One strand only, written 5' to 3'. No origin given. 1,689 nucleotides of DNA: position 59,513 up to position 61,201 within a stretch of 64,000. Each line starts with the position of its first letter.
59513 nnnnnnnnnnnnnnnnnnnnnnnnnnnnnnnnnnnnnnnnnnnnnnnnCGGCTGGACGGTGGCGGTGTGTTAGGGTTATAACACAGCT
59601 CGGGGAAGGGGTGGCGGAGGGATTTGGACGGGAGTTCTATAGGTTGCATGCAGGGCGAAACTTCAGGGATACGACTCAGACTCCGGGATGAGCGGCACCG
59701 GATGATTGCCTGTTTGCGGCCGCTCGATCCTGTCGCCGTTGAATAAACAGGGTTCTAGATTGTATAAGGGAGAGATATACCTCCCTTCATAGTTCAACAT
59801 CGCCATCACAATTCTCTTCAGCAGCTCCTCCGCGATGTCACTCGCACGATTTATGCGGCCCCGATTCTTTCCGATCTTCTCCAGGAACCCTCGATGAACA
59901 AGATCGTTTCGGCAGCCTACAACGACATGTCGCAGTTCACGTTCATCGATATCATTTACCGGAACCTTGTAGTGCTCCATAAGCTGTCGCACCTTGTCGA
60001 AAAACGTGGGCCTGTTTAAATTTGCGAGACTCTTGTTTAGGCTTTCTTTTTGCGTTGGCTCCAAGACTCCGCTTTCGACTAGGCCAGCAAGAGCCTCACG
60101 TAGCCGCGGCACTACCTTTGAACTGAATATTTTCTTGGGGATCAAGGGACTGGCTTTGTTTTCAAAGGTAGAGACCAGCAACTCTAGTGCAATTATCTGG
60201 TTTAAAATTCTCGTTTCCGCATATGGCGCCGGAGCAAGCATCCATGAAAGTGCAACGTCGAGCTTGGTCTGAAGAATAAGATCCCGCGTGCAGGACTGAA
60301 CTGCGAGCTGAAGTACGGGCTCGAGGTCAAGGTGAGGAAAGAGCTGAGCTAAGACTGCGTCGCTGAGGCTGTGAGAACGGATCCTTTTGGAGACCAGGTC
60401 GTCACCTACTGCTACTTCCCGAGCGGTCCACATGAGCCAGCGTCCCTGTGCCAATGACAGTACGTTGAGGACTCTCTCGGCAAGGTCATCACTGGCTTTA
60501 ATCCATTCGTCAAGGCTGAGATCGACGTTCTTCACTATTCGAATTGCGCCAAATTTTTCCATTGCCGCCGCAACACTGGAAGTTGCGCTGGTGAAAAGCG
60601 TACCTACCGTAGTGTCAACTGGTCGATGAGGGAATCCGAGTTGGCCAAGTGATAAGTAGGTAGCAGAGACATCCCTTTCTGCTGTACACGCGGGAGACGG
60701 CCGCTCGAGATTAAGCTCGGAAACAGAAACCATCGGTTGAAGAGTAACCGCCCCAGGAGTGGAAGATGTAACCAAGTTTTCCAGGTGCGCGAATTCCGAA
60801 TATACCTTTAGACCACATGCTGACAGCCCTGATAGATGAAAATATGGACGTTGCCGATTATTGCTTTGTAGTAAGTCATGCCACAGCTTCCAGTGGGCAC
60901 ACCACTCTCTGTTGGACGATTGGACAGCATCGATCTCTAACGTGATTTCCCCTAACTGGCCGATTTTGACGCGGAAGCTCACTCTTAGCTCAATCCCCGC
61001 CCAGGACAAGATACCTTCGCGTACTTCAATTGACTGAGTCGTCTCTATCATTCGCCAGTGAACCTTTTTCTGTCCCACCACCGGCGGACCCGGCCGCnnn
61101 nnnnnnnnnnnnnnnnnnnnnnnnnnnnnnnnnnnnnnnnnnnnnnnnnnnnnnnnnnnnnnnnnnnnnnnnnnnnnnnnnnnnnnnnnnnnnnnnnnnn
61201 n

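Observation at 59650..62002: Low-GC insertion (about 50% versus 68% GC) encoding a 463-aa HEPN-motif protein, flanked by a Phd-UPF0175 fusion antitoxin and a DUF4160/DUF2442 pair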

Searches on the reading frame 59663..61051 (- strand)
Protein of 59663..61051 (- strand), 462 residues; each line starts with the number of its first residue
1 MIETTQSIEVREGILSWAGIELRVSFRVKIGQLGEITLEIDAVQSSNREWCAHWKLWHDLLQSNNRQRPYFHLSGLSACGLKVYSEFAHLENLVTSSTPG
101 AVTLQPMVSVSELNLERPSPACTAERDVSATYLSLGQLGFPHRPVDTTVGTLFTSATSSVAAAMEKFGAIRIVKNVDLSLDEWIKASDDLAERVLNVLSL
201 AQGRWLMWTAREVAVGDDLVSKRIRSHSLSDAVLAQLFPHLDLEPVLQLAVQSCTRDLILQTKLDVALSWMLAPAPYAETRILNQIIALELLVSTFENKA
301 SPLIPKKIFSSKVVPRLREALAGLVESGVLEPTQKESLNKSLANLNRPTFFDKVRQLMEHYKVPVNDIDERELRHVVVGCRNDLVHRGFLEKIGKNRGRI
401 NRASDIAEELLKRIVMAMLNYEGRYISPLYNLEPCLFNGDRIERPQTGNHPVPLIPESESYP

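Call 3: search_protein_families(library=pfam, proteins=[window:59663-61051:-], max_evalue=0.1)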
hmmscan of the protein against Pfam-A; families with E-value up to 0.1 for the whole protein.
window:59663-61051:- (462 aa): 1 family
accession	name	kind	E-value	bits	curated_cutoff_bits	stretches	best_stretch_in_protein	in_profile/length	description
PF18739.6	HEPN_Apea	-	0.0063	17.4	24.4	1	283-389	1-99/136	Apea-like HEPN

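Call 4: search_protein_families(library=padloc, proteins=[window:59663-61051:-], max_evalue=1)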
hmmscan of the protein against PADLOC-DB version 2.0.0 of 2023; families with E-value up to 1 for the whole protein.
window:59663-61051:- (462 aa): 1 family
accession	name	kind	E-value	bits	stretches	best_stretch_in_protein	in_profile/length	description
PDLC05044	PDC-S58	-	0.0027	14.6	1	246-422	251-421/451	-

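Call 5: search_protein_families(library=ncbifam, proteins=[window:59663-61051:-], max_evalue=1)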
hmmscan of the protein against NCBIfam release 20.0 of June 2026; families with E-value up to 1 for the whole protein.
window:59663-61051:- (462 aa): 1 family
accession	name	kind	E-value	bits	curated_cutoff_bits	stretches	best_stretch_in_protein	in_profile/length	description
TIGR03612.1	RutA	equivalog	0.11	11.9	498.3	1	134-197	286-348/355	pyrimidine utilization protein A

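Call 6: find_homologous_proteins(query=window:59663-61051:-, max_evalue=0.001)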
Query window:59663-61051:- (462 aa): 9 proteins with E <= 0.001 among 8000 candidates.
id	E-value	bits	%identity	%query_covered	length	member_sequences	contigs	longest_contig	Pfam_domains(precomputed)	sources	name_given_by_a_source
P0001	2.9e-287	971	95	100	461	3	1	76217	-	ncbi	-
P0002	1.2e-157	544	58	95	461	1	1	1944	-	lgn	-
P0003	2.3e-155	536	56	95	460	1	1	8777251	-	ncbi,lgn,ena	-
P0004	2.2e-148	513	56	97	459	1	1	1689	-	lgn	-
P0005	6.2e-120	419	47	95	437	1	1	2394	-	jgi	jgi:hypothetical protein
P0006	6.8e-107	376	45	94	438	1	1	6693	-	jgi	jgi:hypothetical protein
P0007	1.4e-92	329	57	63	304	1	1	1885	-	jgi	-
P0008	8.8e-81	290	38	94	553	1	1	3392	-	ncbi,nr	ncbi:MAG: hypothetical protein GY854_16040 [Deltaproteobacteria bacterium]|nr:hypothetical protein [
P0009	4.5e-78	281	38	94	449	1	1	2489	PF27216.1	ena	-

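Call 7: search_solved_structures(query=window:59663-61051:-, max_evalue=10)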
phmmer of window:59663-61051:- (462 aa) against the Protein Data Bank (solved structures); distinct sequences matched with E-value up to 10: 1.
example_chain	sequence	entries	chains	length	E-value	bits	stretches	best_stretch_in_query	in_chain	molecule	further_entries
9jpf_B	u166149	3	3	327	0.4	13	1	88-185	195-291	Type I-F CRISPR-associated protein Csy2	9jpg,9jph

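Call 9: search_protein_families(library=pfam, proteins=[P0009, P0008, P0003, P0005, P0006], max_evalue=0.1)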
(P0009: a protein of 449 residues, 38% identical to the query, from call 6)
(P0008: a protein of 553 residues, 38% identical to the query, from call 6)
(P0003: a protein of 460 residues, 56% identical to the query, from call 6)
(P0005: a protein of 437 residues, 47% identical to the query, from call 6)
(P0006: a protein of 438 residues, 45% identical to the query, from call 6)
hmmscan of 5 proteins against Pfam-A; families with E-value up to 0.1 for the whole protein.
P0009 (449 aa): 0 families

P0008 (553 aa): 1 family
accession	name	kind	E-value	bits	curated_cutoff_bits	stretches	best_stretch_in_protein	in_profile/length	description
PF18739.6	HEPN_Apea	-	0.0017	19.3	24.4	1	317-416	35-131/136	Apea-like HEPN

P0003 (460 aa): 0 families

P0005 (437 aa): 0 families

P0006 (438 aa): 2 families
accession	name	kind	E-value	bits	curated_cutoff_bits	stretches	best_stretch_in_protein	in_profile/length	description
PF18739.6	HEPN_Apea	-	0.0042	18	24.4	1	280-405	1-123/136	Apea-like HEPN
PF06218.16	NPR2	-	0.027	13.7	27.5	1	355-414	200-261/440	Nitrogen permease regulator 2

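Call 12: find_encoding_contigs(protein=P0001, flank=10000, max_places=4)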
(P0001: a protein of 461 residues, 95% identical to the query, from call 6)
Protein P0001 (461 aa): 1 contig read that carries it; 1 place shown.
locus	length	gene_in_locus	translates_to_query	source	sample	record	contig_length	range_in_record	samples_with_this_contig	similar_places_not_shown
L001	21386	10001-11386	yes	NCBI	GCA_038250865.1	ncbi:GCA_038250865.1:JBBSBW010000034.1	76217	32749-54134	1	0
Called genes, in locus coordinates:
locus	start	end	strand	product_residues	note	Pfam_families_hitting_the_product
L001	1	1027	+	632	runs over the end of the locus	PF13428:TPR_14 (faint), PF13374:TPR_10 (faint), PF13174:TPR_6 (faint), PF14559:TPR_19 (weak), PF13424:TPR_12 (weak), PF13432:TPR_16 (weak), PF13414:TPR_11 (weak), PF13429:TPR_15 (weak), +9 more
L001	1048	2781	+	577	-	PF00587:tRNA-synt_2b, PF04073:tRNA_edit, PF03129:HGTP_anticodon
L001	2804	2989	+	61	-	-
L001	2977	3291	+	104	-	PF05016:ParE_toxin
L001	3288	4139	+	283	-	PF04072:LCM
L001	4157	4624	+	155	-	PF03364:Polyketide_cyc, PF28469:DUF8410 (weak)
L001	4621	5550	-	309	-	PF00126:HTH_1, PF03466:LysR_substrate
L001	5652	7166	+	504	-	PF00199:Catalase, PF06628:Catalase-rel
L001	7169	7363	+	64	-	PF09947:DUF2180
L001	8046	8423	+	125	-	-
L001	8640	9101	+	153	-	-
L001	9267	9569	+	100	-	PF10387:DUF2442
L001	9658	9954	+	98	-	PF03683:UPF0175 (weak), PF24001:DUF7317 (faint)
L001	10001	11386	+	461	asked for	-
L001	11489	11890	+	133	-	PF00392:GntR, PF01325:Fe_dep_repress (weak)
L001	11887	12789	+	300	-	PF02463:SMC_N (faint), PF00005:ABC_tran, PF13304:AAA_21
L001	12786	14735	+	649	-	-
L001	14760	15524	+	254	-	PF03483:B3_4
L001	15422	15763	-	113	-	PF18480:DUF5615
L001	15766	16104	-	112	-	PF04255:DUF433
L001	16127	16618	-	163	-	PF09832:DUF2059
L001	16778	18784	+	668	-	PF25174:Beta-prop_THOC3 (weak), PF26550:Tricorn_2nd, PF07676:PD40, PF26549:Tricorn_N, PF26550:Tricorn_2nd (weak), PF07676:PD40, PF26549:Tricorn_N, PF00326:Peptidase_S9, +6 more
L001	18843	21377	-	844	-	PF04820:Trp_halogenase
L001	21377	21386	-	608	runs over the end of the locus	PF00664:ABC_membrane, PF00005:ABC_tran, PF02463:SMC_N (faint)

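Call 13: find_encoding_contigs(protein=P0003, flank=10000, max_places=4)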
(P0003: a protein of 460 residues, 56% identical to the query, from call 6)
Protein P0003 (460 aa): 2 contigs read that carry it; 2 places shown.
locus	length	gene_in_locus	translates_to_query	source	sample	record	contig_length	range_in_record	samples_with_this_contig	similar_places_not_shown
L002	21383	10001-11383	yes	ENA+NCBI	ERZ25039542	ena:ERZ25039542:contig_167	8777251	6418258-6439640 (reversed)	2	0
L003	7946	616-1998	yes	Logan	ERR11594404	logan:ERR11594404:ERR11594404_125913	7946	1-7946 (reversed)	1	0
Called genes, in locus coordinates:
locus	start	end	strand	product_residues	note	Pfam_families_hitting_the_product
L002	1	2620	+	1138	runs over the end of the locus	PF07676:PD40 (faint), PF26549:Tricorn_N (faint), PF26550:Tricorn_2nd (faint)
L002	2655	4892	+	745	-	PF05227:CHASE3, PF00989:PAS, PF08448:PAS_4, PF13426:PAS_9, PF00512:HisKA, PF02518:HATPase_c, PF00072:Response_reg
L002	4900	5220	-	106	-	PF12779:WXXGXW (weak)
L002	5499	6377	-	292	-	PF21033:RMD1-3 (faint)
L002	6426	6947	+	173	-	PF14539:DUF4442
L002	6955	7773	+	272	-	PF00795:CN_hydrolase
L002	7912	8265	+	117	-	-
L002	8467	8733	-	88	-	PF02604:PhdYeFM_antitox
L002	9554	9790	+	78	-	PF09720:Unstab_antitox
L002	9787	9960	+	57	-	-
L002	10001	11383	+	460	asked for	-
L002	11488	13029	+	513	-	PF01565:FAD_binding_4, PF08031:BBE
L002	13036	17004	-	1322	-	PF27051:TamB_N, PF04357:TamB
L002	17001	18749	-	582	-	PF07244:POTRA (faint), PF17243:POTRA_TamA_1, PF01103:Omp85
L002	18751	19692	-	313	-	PF03631:Virul_fac_BrkB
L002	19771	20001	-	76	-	-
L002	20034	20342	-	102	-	PF03992:ABM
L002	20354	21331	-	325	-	PF00291:PALP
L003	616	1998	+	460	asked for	-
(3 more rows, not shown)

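Call 14: find_encoding_contigs(protein=P0006, flank=10000, max_places=3)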
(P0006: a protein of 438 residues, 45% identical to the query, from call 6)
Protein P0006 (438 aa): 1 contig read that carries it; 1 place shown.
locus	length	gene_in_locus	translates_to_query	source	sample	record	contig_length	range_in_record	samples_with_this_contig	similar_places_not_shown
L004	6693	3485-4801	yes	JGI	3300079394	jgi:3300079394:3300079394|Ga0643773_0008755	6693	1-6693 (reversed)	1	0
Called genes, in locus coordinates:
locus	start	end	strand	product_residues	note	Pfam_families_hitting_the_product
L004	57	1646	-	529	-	PF00009:GTP_EFTU, PF01926:MMR_HSR1 (weak), PF22042:EF-G_D2, PF03144:GTP_EFTU_D2 (weak), PF16658:RF3_C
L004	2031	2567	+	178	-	-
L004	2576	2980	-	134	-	PF01850:PIN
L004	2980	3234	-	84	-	PF07704:PSK_trans_fac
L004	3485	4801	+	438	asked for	-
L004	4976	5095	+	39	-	-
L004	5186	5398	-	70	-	-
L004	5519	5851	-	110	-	-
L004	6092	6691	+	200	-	?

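Call 15: find_encoding_contigs(protein=P0008, flank=10000, max_places=3)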
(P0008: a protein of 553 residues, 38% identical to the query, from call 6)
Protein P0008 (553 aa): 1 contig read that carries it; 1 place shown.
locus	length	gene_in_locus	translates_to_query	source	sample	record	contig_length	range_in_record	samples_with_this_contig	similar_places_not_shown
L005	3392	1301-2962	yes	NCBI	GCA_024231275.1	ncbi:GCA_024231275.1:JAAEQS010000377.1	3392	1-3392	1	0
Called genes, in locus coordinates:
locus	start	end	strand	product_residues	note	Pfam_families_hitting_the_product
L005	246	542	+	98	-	-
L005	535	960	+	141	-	-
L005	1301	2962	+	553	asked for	-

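Call 16: find_encoding_contigs(protein=P0009, flank=10000, max_places=3)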
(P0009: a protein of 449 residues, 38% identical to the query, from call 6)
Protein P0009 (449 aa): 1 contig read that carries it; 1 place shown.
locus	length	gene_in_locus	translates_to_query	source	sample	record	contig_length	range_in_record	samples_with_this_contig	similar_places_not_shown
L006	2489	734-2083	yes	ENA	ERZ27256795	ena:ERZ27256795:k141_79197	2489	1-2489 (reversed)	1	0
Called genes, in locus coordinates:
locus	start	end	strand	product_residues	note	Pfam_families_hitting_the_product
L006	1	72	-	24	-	?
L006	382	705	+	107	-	-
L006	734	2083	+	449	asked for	PF27216:YopA_C (weak)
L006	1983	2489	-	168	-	?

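Call 17: find_encoding_contigs(protein=P0005, flank=10000, max_places=3)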
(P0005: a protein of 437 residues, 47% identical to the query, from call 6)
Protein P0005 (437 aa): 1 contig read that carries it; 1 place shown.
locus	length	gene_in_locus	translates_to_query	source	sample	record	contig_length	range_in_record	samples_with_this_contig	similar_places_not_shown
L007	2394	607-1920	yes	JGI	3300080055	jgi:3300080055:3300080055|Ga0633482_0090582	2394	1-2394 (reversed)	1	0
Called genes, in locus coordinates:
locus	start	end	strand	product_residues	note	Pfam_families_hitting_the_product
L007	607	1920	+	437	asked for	-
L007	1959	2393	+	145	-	?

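Call 18: search_protein_families(library=pfam, proteins=[L005:246-542:+, L005:535-960:+, L006:382-705:+, L002:9554-9790:+, L002:9787-9960:+, L001:9658-9954:+, L001:8640-9101:+, L001:8046-8423:+, L007:1959-2393:+, L004:2031-2567:+], max_evalue=0.1)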
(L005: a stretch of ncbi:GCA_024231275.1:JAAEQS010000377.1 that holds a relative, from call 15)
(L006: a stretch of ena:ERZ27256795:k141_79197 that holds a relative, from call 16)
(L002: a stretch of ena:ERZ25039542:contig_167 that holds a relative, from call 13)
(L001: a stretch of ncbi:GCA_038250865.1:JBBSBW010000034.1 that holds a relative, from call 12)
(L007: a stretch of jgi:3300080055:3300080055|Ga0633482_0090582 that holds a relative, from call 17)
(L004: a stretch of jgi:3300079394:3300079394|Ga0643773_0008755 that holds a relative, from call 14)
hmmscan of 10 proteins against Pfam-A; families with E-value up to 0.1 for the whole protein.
L005:246-542:+ (98 aa): 1 family
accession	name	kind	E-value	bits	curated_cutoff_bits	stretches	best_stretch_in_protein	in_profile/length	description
PF19953.4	EACC1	-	5.7e-05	23.5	23.6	1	18-59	51-93/107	Effector Associated Constant Component 1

L005:535-960:+ (141 aa): 0 families

L006:382-705:+ (107 aa): 0 families

L002:9554-9790:+ (78 aa): 2 families
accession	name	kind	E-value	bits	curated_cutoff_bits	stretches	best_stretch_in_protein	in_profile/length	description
PF09720.15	Unstab_antitox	-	1.7e-13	50.8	23.3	1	17-68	1-54/54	Putative addiction module component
PF17937.6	TetR_C_28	-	0.029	15.2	26.4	1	22-71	15-62/96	Tetracyclin repressor-like, C-terminal domain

L002:9787-9960:+ (57 aa): 0 families

L001:9658-9954:+ (98 aa): 2 families
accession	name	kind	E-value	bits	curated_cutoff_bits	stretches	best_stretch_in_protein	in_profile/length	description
PF03683.19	UPF0175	-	7.7e-07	29.2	27.9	1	53-89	20-56/75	Uncharacterised protein family (UPF0175)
PF02604.26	PhdYeFM_antitox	-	0.0063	16.7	29.8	1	8-42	5-40/74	Antitoxin Phd_YefM, type II toxin-antitoxin system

L001:8640-9101:+ (153 aa): 0 families

L001:8046-8423:+ (125 aa): 0 families

L007:1959-2393:+ (145 aa): 0 families

L004:2031-2567:+ (178 aa): 3 families
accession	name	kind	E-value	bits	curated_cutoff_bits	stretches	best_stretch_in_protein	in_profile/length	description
PF00171.27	Aldedh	-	0.034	13.2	23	1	14-105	10-100/461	Aldehyde dehydrogenase family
PF05811.18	DUF842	-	0.04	14.1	25.1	1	19-77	8-65/131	Eukaryotic protein of unknown function (DUF842)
PF18323.6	CSN5_C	-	0.09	13.9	27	0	27-84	26-75/81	Cop9 signalosome subunit 5 C-terminal domain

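Call 20: find_related_loci(query=A1, collection=genome_contigs, flank=10000)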
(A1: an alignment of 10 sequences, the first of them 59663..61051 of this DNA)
Query A1 (462 aa) in genome_contigs; peptide patterns used: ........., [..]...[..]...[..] (x = any residue, [..] = any of these).
181 stretches matched a pattern; 2 encode a relative of the query (tblastn E <= 1e-3); 2 distinct loci.
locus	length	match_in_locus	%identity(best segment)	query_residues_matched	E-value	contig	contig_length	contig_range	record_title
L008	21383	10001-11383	95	1-462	0e+0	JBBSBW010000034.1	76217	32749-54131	MAG: Thermoanaerobaculia bacterium isolate La6_metabat2.203 La6_metabat2.203_K_1360134_L_76217_cov_15.7005, whole genome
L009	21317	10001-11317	56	5-442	2e-164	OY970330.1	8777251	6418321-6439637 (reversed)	MAG: Thermoanaerobaculaceae bacterium isolate MFD05537.bin.c.1 genome assembly, chromosome: 1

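Call 21: predict_structure(alignment_id=A1)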
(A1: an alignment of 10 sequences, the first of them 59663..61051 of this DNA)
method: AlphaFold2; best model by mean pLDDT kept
length: 462 residues; sequences in the alignment: 10
mean_pLDDT: 82.0   pTM: 0.74
mean pLDDT of the five models: 82.0, 80.6, 80.2, 75.8, 73.6
residues with pLDDT >= 90: 111; 70-90: 295; 50-70: 34; < 50: 22
segments of 3 or more residues with pLDDT < 50: 1-3, 447-462
pLDDT, mean of each block of 10 residues (from residue 1): 71 90 92 82 88 89 70 92 89 84 89 81 73 87 87 88 84 90 89 88 85 88 77 74 82 76 83 78 88 81 80 89 89 85 78 91 89 86 65 63 89 90 88 86 63 39 31
secondary structure, 60 per line:
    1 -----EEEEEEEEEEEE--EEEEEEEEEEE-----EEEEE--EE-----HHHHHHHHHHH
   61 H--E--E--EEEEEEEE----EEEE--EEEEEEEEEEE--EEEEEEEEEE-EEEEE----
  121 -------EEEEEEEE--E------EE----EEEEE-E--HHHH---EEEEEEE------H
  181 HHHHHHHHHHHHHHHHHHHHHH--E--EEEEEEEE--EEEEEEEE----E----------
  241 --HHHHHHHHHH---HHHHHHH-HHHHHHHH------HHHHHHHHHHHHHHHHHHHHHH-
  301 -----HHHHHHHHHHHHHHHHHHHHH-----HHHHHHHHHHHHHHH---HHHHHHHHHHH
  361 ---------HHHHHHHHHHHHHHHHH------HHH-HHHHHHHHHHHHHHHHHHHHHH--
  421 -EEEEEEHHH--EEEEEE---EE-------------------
elements in order: E6-17 E20-30 E36-40 H50-61 E70-77 E82-85 E88-98 E101-110 E112-116 E128-135 E151-155 H160-163 E167-173 H180-202 E208-215 E218-225 H243-252 H256-262 H264-271 H278-299 H306-326 H332-346 H350-360 H370-386 H397-418 E422-427 E433-438

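Call 24: fold_search(model_id=the predicted structure, library=pdb)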
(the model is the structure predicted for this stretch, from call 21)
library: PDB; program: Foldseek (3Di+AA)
matches with E <= 10: 487; with E <= 0.001: 0
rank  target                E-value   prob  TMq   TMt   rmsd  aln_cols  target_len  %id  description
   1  4ksr_A                7.0e-03  0.98  0.15  0.14   8.4       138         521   12  Crystal Structure of the Vibrio cholerae ATPase GspE Hexamer (released 2013-09-04)
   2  1y12_A                7.0e-03  0.98  0.15  0.34   8.8       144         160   10  Structure of a hemolysin-coregulated protein from Pseudomonas aeruginosa (released 2005-01-25)
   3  9ki1_u                7.0e-03  0.20  0.11  0.12  27.4       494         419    9  Baseplate structure of Escherichia phage Mu (released 2025-02-12)
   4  1y12_B                1.2e-02  0.97  0.16  0.37   8.4       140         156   11  Structure of a hemolysin-coregulated protein from Pseudomonas aeruginosa (released 2005-01-25)
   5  1y12_C                1.6e-02  0.95  0.15  0.35   8.8       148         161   11  Structure of a hemolysin-coregulated protein from Pseudomonas aeruginosa (released 2005-01-25)
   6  5xeu_A                3.9e-02  0.99  0.17  0.48   4.3       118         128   18  crystal structure of Hcp2 from Salmonella typhimurium (released 2017-08-16)
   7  3v4h_A                5.7e-02  0.98  0.16  0.47   4.5       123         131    8  Crystal structure of a type VI secretion system effector from Yersinia pestis (released 2011-12-28)
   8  3v4h_B                6.0e-02  0.98  0.17  0.49   4.8       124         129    9  Crystal structure of a type VI secretion system effector from Yersinia pestis (released 2011-12-28)
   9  4tv4_B                6.7e-02  0.98  0.18  0.47   5.3       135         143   16  Crystal structure of a Putative uncharacterized protein from Burkholderia pseudomallei (released 2014-07-30)
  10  7fcf_D                6.7e-02  0.97  0.17  0.44   5.2       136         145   10  Crystal structure of T6SS Hcp protein (released 2022-07-20)
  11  7fcf_E                7.0e-02  0.94  0.17  0.41   5.6       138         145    8  Crystal structure of T6SS Hcp protein (released 2022-07-20)
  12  8z7k_A                7.0e-02  0.80  0.15  0.36   8.4       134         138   10  Crystal structure of Hemolysin co-regulated protein 1 (Hcp1) VariantB from Burkholderia pseudomallei (released 2024-12-25)
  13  4tv4_C                7.4e-02  0.99  0.18  0.48   5.1       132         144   15  Crystal structure of a Putative uncharacterized protein from Burkholderia pseudomallei (released 2014-07-30)
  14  4tv4_A                7.4e-02  0.99  0.18  0.48   5.2       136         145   15  Crystal structure of a Putative uncharacterized protein from Burkholderia pseudomallei (released 2014-07-30)
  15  7smm_B                8.2e-02  0.03  0.07  0.08  27.0       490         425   12  Cryo-EM structure of Torpedo acetylcholine receptor in apo form (released 2022-03-09)
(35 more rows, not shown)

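Call 28: search_protein_representatives(alignment_id=A1)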
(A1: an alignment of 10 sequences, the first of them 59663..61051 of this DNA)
Query: 10 sequences, 459 profile positions. Proteins with E-value up to 0.001 (for the whole library): 670; up to 1e-10: 353; up to 1e-30: 136. The best 150 are listed.
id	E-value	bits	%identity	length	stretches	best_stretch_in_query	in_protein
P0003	2.6e-234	794.7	-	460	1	1-457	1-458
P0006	1.5e-201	686.7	-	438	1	1-442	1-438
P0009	6.7e-193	658.2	-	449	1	2-443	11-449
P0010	2.5e-171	587.1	-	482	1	1-439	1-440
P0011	3.9e-142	490.8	-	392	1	55-443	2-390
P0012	1.5e-126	439.5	-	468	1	1-446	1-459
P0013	1.4e-89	317.6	-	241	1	1-236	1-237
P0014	1.8e-88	313.9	-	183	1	269-448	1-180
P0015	7.7e-86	305.2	-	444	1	10-430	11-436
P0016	3.2e-81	290.0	-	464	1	9-431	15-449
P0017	3.7e-79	283.2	-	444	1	9-426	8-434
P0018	1.7e-77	277.7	-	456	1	9-437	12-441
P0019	6.8e-72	259.3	-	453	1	9-428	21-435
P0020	3.3e-65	237.2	-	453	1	9-422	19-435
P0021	4.1e-65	236.9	-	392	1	68-425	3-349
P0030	1.1e-58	215.8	-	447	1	9-423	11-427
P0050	1.1e-50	189.4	-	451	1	18-422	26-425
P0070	6.6e-45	170.3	-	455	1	14-433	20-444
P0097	1.3e-37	146.2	-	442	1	9-424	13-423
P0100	9.1e-37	143.5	-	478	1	10-424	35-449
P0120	1.4e-32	129.6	-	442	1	4-430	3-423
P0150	7.9e-30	120.6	-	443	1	9-426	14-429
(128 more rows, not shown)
